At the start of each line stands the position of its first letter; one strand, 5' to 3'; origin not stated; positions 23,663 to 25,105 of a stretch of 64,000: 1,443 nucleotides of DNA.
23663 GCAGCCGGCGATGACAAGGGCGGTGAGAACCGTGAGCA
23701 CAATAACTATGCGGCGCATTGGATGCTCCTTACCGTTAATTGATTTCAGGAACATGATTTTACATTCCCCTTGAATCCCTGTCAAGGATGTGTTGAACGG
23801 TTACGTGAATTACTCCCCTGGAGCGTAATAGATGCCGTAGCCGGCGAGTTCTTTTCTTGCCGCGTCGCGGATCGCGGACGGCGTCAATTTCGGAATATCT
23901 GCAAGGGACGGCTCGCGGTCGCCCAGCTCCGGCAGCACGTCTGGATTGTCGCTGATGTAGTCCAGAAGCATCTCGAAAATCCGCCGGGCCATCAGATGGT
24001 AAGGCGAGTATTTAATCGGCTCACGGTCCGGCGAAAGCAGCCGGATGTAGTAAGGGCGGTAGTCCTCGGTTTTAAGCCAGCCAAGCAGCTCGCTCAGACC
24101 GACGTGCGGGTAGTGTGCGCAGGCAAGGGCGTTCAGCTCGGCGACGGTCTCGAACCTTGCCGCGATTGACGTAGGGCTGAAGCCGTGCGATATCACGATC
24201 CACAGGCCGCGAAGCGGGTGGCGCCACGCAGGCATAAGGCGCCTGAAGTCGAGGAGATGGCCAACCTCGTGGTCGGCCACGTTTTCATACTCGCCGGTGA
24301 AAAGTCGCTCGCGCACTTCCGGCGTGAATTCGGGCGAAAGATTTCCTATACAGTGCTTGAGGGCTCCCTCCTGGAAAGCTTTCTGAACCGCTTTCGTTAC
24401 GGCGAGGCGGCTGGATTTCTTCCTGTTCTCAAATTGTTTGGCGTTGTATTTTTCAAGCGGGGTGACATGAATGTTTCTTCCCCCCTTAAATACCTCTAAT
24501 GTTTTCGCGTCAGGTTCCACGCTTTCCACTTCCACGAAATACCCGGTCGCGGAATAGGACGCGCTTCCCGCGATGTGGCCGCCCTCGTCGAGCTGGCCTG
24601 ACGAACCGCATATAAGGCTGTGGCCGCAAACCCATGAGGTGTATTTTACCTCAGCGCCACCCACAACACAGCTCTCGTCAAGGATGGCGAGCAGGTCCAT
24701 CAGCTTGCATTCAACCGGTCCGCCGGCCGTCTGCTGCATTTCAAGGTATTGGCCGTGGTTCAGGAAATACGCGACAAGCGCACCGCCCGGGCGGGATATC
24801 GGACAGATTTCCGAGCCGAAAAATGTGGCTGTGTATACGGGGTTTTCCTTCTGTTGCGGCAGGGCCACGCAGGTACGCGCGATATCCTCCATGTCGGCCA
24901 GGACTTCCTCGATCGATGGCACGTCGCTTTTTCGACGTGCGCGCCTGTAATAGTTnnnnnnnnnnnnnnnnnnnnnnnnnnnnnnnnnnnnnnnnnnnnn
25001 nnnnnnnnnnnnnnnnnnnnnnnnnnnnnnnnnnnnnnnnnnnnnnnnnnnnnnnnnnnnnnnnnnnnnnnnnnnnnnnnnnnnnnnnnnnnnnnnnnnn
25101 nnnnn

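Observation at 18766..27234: Operon coupling a DUF58/vWA protein, a TPR-HExxH lipoprotein, two caspase-like lipoproteins and a GT39 glycosyltransferase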

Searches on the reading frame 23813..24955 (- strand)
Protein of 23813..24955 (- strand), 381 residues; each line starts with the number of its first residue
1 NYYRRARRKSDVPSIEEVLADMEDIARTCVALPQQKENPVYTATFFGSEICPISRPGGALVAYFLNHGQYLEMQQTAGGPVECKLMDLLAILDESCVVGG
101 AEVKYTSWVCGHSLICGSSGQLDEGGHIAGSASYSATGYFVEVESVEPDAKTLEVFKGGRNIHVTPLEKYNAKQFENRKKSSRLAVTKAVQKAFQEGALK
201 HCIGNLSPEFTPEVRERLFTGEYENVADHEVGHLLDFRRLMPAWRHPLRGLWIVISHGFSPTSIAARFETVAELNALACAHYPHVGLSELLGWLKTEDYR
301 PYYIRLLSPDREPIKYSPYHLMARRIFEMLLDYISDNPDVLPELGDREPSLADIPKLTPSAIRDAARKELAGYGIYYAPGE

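Call 22: search_protein_representatives(protein=window:23813-24955:-)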
Query: 381 residues. Proteins with E-value up to 0.001 (for the whole library): 126; up to 1e-10: 24; up to 1e-30: 7. The best 126 are listed.
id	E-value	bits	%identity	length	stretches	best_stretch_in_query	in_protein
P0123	4.0e-172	588.9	84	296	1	86-381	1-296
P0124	6.6e-82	291.9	58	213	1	168-378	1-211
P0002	1.7e-62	228.0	62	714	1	2-175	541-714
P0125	7.3e-58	212.8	34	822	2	1-375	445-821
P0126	1.7e-51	191.9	35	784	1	28-374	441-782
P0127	6.6e-48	180.0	32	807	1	3-368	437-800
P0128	8.8e-32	126.9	34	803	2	218-339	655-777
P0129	7.5e-29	117.3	31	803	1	9-366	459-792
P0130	3.1e-27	112.0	31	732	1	8-331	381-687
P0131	1.3e-18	83.7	28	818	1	49-338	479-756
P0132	1.6e-18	83.3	32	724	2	211-360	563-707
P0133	8.3e-18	81.0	29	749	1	47-366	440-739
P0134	1.3e-16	77.0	28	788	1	98-379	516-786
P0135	3.1e-16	75.8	33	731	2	212-330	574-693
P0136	4.5e-15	72.0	28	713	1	3-368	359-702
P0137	7.4e-15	71.3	36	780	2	226-304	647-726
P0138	1.0e-13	67.5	32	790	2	225-305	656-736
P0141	1.3e-12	63.9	29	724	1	13-336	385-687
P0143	1.3e-11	60.6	27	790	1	51-375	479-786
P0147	1.4e-10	57.2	26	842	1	10-296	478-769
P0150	1.5e-10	57.1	26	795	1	3-302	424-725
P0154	1.9e-09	53.5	33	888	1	130-298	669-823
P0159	7.3e-09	51.5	49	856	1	225-295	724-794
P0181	2.5e-06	43.2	41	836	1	211-294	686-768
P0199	2.0e-05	40.2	43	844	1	212-292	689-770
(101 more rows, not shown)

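Call 27: find_homologous_proteins(query=A2, max_evalue=0.001)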
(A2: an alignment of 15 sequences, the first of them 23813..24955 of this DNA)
Query A2 (15 sequences) (381 aa, profile of the alignment): 2 proteins with E <= 0.001 among 8000 candidates.
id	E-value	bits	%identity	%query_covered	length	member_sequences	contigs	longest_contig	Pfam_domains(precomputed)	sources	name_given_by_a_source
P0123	2.2e-88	315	84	78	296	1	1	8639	-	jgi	jgi:hypothetical protein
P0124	8.4e-59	218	59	55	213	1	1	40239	-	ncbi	ncbi:MAG: hypothetical protein ACYS8W_06755, partial [Planctomycetota bacterium]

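Call 28: search_solved_structures(query=A2, max_evalue=10, show_alignments=2)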
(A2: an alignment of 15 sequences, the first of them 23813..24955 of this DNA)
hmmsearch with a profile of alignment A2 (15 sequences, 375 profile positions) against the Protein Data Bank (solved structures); distinct sequences matched with E-value up to 10: 0.

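Call 30: find_encoding_contigs(protein=P0125, flank=10000, max_places=2)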
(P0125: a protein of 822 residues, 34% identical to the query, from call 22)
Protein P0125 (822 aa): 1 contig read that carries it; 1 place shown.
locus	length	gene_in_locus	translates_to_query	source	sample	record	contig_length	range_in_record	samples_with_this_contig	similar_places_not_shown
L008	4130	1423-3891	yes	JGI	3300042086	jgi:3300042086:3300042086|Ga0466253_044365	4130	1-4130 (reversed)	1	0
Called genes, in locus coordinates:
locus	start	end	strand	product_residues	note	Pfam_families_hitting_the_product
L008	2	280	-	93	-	?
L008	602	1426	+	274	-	PF01882:DUF58, PF13519:VWA_2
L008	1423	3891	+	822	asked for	PF13428:TPR_14 (faint), PF00515:TPR_1 (faint), PF07719:TPR_2 (faint), PF13181:TPR_8 (faint), PF13432:TPR_16 (faint), PF14559:TPR_19 (faint)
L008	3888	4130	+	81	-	?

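Call 31: list_cluster_members(proteins=[P0126, P0127, P0128, P0129, P0130, P0131, P0133, P0135, P0137, P0141])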
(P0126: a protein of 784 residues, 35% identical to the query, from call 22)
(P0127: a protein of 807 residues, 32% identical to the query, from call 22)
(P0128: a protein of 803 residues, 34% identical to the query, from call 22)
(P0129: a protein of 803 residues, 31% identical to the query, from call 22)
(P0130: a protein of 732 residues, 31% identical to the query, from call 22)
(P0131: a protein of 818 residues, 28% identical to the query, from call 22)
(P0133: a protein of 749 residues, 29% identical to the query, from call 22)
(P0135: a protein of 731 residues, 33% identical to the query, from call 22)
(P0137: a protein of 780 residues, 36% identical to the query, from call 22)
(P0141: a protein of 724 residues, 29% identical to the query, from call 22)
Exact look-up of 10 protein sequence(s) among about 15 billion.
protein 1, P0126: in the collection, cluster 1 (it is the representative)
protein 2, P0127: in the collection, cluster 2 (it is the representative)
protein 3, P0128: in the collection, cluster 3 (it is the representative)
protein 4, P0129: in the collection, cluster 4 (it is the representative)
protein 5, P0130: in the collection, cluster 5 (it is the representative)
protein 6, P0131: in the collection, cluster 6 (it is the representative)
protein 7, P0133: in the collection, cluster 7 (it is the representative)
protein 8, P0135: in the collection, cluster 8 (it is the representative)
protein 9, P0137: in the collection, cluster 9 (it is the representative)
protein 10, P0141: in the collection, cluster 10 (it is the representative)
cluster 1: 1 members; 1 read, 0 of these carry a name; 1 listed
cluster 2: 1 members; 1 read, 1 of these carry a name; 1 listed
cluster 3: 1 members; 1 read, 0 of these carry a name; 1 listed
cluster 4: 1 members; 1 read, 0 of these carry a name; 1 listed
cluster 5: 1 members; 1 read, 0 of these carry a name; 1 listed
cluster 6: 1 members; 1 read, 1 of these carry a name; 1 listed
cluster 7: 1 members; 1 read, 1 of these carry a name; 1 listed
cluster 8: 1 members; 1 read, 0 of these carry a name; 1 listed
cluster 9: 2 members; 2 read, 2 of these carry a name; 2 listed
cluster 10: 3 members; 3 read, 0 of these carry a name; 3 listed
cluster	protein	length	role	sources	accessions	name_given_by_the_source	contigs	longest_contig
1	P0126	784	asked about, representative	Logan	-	-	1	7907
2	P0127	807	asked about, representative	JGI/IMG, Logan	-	tetratricopeptide (TPR) repeat protein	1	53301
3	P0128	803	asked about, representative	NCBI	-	-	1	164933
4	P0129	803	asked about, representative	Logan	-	-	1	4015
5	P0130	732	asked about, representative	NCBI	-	-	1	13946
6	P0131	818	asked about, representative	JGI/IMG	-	tetratricopeptide (TPR) repeat protein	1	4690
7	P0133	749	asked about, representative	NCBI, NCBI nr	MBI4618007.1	MAG: hypothetical protein HY720_30645 [Planctomycetes bacterium] | hypothetical protein [Planctomycetota bacterium]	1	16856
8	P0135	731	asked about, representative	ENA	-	-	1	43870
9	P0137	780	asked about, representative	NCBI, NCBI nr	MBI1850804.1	MAG: tetratricopeptide repeat protein [Planctomycetes bacterium] | tetratricopeptide repeat protein [Planctomycetota bacterium]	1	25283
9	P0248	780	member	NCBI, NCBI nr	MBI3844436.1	MAG: tetratricopeptide repeat protein [Planctomycetes bacterium] | tetratricopeptide repeat protein [Planctomycetota bacterium]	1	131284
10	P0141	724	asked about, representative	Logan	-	-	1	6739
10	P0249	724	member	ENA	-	-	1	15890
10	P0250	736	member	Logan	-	-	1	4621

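Call 32: find_encoding_contigs(protein=P0127, flank=10000, max_places=1)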
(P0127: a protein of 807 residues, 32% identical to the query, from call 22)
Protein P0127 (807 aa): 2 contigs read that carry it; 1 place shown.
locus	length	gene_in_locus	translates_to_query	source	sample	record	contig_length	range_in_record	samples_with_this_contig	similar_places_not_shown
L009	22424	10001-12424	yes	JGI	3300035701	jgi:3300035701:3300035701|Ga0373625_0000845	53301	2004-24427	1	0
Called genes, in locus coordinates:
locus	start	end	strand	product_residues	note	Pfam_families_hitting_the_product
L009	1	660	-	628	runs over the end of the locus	PF03130:HEAT_PBS (faint), PF13646:HEAT_2 (weak)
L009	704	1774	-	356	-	-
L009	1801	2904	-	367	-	-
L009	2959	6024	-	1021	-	-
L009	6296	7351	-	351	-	-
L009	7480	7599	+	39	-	-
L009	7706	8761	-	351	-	-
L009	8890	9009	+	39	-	-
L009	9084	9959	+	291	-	PF01882:DUF58, PF13519:VWA_2 (weak)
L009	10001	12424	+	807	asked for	PF13428:TPR_14 (faint), PF14559:TPR_19 (faint), PF07719:TPR_2 (faint)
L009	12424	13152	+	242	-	PF18912:DZR_2, PF00156:Pribosyltran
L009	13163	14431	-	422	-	-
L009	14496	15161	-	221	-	PF00881:Nitroreductase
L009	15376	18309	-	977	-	PF24681:Kelch_KLHDC2_KLHL20_DRC7 (weak), PF24981:Beta-prop_ATRN-LZTR1 (faint), PF01344:Kelch_1 (faint), PF13415:Beta-prop_FBX42 (faint), PF13418:Beta-prop_TYW4 (faint)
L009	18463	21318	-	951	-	PF13964:Beta-prop_Calicin (faint), PF24981:Beta-prop_ATRN-LZTR1, PF01344:Kelch_1 (faint), PF07250:Glyoxal_oxid_N (faint), PF13415:Beta-prop_FBX42 (faint), PF24681:Kelch_KLHDC2_KLHL20_DRC7 (faint), PF13418:Beta-prop_TYW4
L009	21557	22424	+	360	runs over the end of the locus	PF08240:ADH_N, PF00107:ADH_zinc_N, PF13602:ADH_zinc_N_2 (weak)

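Call 33: find_encoding_contigs(protein=P0128, flank=10000, max_places=1)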
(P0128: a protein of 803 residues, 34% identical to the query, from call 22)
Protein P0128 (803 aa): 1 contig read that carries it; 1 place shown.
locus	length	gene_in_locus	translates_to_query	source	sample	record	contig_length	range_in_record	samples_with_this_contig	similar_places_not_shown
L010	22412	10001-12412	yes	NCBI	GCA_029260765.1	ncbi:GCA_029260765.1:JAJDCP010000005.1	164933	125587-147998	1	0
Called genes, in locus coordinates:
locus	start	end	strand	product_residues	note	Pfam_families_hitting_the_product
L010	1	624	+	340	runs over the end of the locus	PF01018:GTP1_OBG, PF01926:MMR_HSR1, PF02421:FeoB_N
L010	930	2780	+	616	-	PF00149:Metallophos, PF13385:Laminin_G_3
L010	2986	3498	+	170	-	-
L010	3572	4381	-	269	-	PF00005:ABC_tran, PF02463:SMC_N (faint), PF13304:AAA_21 (weak)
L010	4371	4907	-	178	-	-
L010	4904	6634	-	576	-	-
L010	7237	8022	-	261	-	PF00142:Fer4_NifH (faint), PF01656:CbiA, PF06564:CBP_BcsQ, PF09140:MipZ, PF10609:ParA (faint), PF13614:AAA_31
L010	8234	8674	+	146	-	-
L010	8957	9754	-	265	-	PF00575:S1 (weak), PF10150:RNase_E_G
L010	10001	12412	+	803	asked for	PF13432:TPR_16 (faint), PF14559:TPR_19 (faint)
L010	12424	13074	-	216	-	-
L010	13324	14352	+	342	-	PF00579:tRNA-synt_1b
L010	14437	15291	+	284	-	PF13717:Zn_ribbon_4 (weak), PF13719:Zn_ribbon_5 (weak)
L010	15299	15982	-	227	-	PF02390:Methyltransf_4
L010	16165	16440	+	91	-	PF09723:Zn_ribbon_8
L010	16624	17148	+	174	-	PF12768:Rax2 (faint), PF24681:Kelch_KLHDC2_KLHL20_DRC7 (weak)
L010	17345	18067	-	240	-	-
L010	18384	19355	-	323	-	-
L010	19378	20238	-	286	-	PF00482:T2SSF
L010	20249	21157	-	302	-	PF00482:T2SSF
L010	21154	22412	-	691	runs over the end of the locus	PF00437:T2SSE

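Call 34: find_encoding_contigs(protein=P0135, flank=10000, max_places=1)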
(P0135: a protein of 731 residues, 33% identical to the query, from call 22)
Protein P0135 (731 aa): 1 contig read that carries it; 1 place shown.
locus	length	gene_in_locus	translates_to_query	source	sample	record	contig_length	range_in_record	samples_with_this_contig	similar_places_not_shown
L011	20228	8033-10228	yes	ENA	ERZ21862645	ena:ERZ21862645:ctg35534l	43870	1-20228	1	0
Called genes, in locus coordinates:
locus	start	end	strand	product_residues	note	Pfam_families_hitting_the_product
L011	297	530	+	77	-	-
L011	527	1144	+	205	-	PF00072:Response_reg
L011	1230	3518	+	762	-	PF00089:Trypsin, PF13365:Trypsin_2, PF25063:ARM_TT21_C (faint), PF12569:NatA_aux_su (faint), PF13432:TPR_16 (weak), PF13424:TPR_12 (weak), PF00515:TPR_1 (weak), PF07719:TPR_2 (weak), +9 more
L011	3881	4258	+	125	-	PF00072:Response_reg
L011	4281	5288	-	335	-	PF13487:HD_5, PF01966:HD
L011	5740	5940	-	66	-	-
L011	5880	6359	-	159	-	-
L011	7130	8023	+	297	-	-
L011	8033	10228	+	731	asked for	PF07719:TPR_2 (faint), PF13181:TPR_8 (faint), PF13428:TPR_14 (faint)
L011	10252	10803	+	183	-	-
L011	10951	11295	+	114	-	-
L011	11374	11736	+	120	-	PF07238:PilZ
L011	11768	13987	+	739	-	PF01435:Peptidase_M48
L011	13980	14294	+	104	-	-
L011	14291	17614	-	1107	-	PF05170:AsmA (weak), PF05359:DUF748, PF13116:YhdP (faint)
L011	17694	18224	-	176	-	PF00842:Ala_racemase_C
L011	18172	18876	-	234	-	PF01168:Ala_racemase_N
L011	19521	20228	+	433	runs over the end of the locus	PF02384:N6_Mtase, PF20473:MmeI_Mtase, PF07669:Eco57I (weak)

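Call 43: predict_structure(alignment_id=A2)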
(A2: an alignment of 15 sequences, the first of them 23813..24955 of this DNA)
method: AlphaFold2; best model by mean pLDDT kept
length: 381 residues; sequences in the alignment: 15
mean_pLDDT: 81.5   pTM: 0.87
mean pLDDT of the five models: 81.5, 80.5, 80.6, 78.9, 78.8
residues with pLDDT >= 90: 145; 70-90: 157; 50-70: 58; < 50: 21
segments of 3 or more residues with pLDDT < 50: 123-126, 298-310
pLDDT, mean of each block of 10 residues (from residue 1): 69 85 90 78 85 89 94 82 92 88 93 76 61 93 84 64 54 55 76 86 68 84 94 91 83 87 89 95 91 63 43 67 93 95 91 94 96 82 56
secondary structure, 60 per line:
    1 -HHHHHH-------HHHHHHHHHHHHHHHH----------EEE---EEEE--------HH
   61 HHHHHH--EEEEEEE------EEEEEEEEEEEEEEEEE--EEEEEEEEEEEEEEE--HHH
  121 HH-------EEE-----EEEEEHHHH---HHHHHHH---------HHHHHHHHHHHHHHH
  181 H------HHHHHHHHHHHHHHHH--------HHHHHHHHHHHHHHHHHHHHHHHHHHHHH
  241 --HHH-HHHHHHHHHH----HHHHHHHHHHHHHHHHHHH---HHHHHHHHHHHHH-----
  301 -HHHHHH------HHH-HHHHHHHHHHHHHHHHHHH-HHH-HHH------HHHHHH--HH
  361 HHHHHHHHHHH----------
elements in order: H2-7 H15-30 E41-43 E47-50 H59-66 E69-75 E82-98 E101-115 H118-122 E130-132 E138-142 H143-146 H150-156 H166-181 H188-203 H212-240 H247-256 H261-279 H283-295 H302-307 H318-336 H351-356 H359-371

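Call 46: fold_search(model_id=the predicted structure, library=pdb)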
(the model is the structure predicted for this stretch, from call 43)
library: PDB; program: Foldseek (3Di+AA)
matches with E <= 10: 157; with E <= 0.001: 0
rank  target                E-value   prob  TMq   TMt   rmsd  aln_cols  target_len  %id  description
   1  1jfa_B                4.6e-01  0.12  0.15  0.16  18.6       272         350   15  Trichodiene Synthase from Fusarium Sporotrichioides (released 2001-11-30)
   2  8t1h_A                4.9e-01  0.07  0.10  0.07  27.0       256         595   15  Cryo-EM structure of a full-length, native Drp1 dimer (released 2024-02-21)
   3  1jfa_A                7.8e-01  0.09  0.15  0.16  18.9       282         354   14  Trichodiene Synthase from Fusarium Sporotrichioides (released 2001-11-30)
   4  2ps4_B                1.1e+00  0.05  0.12  0.13  19.7       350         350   10  N225D trichodiene synthase (released 2007-12-18)
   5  7upq_A                1.4e+00  0.06  0.11  0.16  18.0       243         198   14  Crystal structure of designed heterotrimeric assembly DHT03_1arm_A21/B/C (released 2022-12-14)
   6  4psx_A                1.5e+00  0.07  0.15  0.17  15.8       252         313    9  Crystal structure of histone acetyltransferase complex (released 2014-07-09)
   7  1kiy_A                1.6e+00  0.04  0.12  0.12  20.6       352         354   12  D100E trichodiene synthase (released 2002-03-13)
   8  7upq_J                1.6e+00  0.06  0.11  0.17  17.9       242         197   15  Crystal structure of designed heterotrimeric assembly DHT03_1arm_A21/B/C (released 2022-12-14)
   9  6l4l                  1.8e+00  0.12  0.07  0.09   9.4        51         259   10  Crystal structure of S. aureus CntK in inactive state (released 2020-10-21)
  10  5iwp                  2.0e+00  0.04  0.12  0.09  18.7       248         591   10  Structure of Transient Receptor Potential (TRP) channel TRPV6 in the presence of calcium (released 2016-06-15)
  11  4e0a_A                2.2e+00  0.13  0.12  0.22  11.6       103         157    7  Crystal Structure of the mutant F44R BH1408 protein from Bacillus halodurans, Northeast Structural Genomics Consortium (released 2012-05-02)
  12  7xay_A                2.3e+00  0.05  0.15  0.17  15.8       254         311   10  Crystal structure of Hat1-Hat2-Asf1-H3-H4 (released 2022-05-18)
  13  2k4q_MODEL_1_A        2.4e+00  0.06  0.09  0.19  14.7        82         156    8  The Solution Structure of gpV, the Major Tail Protein from Bacteriophage Lambda (released 2009-02-17)
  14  4wnt_A                2.4e+00  0.03  0.12  0.11  18.4       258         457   14  Human Cytochrome P450 2D6 Ajmalicine Complex (released 2015-01-14)
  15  6xzg_DP1              2.5e+00  0.02  0.11  0.09  20.3       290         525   10  Influenza C virus polymerase in complex with chicken ANP32A - Subclass 3 (released 2020-11-25)
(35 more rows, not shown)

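Call 47: search_protein_families(library=pfam, alignment_id=A2, max_evalue=10)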
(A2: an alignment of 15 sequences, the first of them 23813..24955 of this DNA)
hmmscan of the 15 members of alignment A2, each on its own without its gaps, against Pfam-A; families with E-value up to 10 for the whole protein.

A. member 1, window:23813-24955:- (381 aa): 0 families

B. families by the number of members that match (of 15 scanned): 3 families
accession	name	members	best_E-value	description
PF09636.16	XkdW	1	0.021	XkdW protein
PF21248.3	SoFic-like_C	1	0.051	Protein adenylyltransferase SoFic-like, C-terminal domain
PF02817.22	E3_binding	1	0.19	e3 binding domain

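Call 49: find_related_loci(query=A3, collection=metagenome_contigs, flank=10000)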
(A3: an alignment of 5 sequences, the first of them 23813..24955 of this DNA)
Query A3 (381 aa) in metagenome_contigs; peptide patterns used: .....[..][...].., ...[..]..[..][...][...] (x = any residue, [..] = any of these).
435 stretches matched a pattern, but none encodes a relative of the query by tblastn (E <= 1e-3).

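Call 50: find_related_loci(query=A3, collection=genome_contigs, flank=10000)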
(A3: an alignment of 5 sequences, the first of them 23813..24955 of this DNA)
Query A3 (381 aa) in genome_contigs; peptide patterns used: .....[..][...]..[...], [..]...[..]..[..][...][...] (x = any residue, [..] = any of these).
55 stretches matched a pattern, but none encodes a relative of the query by tblastn (E <= 1e-3).

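Call 62: list_cluster_members(proteins=[P0143, P0147, P0150, P0154, P0159, P0181, P0199, P0134, P0136, P0138])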
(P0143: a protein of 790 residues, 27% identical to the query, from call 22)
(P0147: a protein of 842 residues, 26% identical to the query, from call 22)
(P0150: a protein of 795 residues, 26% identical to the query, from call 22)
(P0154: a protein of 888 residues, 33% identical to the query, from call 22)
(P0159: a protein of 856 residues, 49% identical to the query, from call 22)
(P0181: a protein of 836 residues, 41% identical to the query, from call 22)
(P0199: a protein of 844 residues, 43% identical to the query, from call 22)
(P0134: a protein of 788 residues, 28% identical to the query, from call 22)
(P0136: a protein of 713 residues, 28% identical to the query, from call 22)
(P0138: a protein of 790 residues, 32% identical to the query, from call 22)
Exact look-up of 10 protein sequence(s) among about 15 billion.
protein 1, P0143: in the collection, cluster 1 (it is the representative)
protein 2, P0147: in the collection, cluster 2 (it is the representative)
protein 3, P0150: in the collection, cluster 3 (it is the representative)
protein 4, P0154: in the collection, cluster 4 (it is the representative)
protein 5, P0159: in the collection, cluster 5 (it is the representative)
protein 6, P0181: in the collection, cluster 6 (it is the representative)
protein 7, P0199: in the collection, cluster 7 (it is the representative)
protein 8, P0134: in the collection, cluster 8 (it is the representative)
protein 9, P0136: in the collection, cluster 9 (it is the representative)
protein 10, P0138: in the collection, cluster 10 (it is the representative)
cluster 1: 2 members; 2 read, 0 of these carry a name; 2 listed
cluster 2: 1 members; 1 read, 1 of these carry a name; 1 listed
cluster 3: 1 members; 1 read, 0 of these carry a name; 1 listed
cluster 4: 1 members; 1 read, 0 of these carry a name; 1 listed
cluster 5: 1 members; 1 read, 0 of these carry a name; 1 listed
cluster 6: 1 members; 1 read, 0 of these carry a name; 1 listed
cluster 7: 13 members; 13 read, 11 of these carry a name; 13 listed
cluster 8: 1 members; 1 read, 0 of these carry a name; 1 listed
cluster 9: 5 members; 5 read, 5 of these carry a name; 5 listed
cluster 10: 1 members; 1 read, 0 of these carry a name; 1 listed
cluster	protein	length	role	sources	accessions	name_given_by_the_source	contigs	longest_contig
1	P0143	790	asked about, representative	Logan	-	-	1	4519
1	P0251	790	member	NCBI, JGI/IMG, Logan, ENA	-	-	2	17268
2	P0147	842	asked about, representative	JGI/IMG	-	tetratricopeptide (TPR) repeat protein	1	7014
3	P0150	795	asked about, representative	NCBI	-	-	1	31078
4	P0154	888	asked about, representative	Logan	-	-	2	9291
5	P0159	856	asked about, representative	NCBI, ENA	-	-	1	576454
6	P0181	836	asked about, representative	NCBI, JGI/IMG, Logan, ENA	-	-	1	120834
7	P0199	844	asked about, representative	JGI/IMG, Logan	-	hypothetical protein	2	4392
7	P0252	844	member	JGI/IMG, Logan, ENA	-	hypothetical protein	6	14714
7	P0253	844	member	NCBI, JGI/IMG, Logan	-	hypothetical protein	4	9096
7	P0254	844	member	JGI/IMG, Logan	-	hypothetical protein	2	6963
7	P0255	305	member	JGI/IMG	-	hypothetical protein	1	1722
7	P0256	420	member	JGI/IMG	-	hypothetical protein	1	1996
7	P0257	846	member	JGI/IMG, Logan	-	hypothetical protein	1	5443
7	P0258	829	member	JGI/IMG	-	hypothetical protein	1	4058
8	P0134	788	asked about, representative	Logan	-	-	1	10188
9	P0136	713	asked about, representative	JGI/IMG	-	tetratricopeptide (TPR) repeat protein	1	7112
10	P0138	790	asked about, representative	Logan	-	-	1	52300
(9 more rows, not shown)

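Call 90: fold_search(model_id=the predicted structure, library=viral)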
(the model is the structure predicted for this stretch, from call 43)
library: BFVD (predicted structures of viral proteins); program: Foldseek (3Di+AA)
matches with E <= 10: 182; with E <= 0.001: 0
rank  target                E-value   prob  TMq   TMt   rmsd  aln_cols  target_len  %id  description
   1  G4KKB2                3.4e-01  0.08  0.12  0.15  17.5       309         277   11  (no name in the UniProt tables at hand)
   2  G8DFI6                5.1e-01  0.06  0.10  0.12  20.7       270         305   11  (no name in the UniProt tables at hand)
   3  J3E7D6                5.7e-01  0.14  0.12  0.13  12.9       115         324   11  (no name in the UniProt tables at hand)
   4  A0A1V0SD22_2          6.5e-01  0.03  0.11  0.07  26.7       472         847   10  Putative hemagglutinin [Indivirus ILV1]
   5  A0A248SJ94            6.8e-01  0.08  0.14  0.15  19.7       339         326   11  (no name in the UniProt tables at hand)
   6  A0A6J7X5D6            7.5e-01  0.02  0.09  0.08  28.2       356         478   13  Uncharacterized protein [uncultured Caudovirales phage]
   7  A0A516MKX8            8.6e-01  0.05  0.12  0.08  33.2       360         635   12  (no name in the UniProt tables at hand)
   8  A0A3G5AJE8            9.9e-01  0.14  0.15  0.25  16.6       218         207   10  Peptidase M48 domain-containing protein [Sylvanvirus sp.]
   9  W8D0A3                1.1e+00  0.16  0.11  0.19  10.0       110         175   11  N-acetyltransferase domain-containing protein [Erwinia phage PhiEaH1]
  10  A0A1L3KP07            1.1e+00  0.04  0.09  0.07  20.9       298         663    7  Uncharacterized protein [Hubei lepidoptera virus 5]
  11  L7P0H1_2              1.2e+00  0.06  0.13  0.06  19.2       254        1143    9  Polyprotein (Fragment) [Cordyline virus 3]
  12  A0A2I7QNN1            1.2e+00  0.05  0.10  0.14  19.7       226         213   15  (no name in the UniProt tables at hand)
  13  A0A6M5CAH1            1.3e+00  0.04  0.12  0.10  21.9       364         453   10  (no name in the UniProt tables at hand)
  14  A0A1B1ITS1            1.3e+00  0.04  0.11  0.04  23.3       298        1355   11  (no name in the UniProt tables at hand)
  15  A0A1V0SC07            1.4e+00  0.05  0.11  0.10  18.4       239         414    9  glycylpeptide N-tetradecanoyltransferase [Catovirus CTV1]
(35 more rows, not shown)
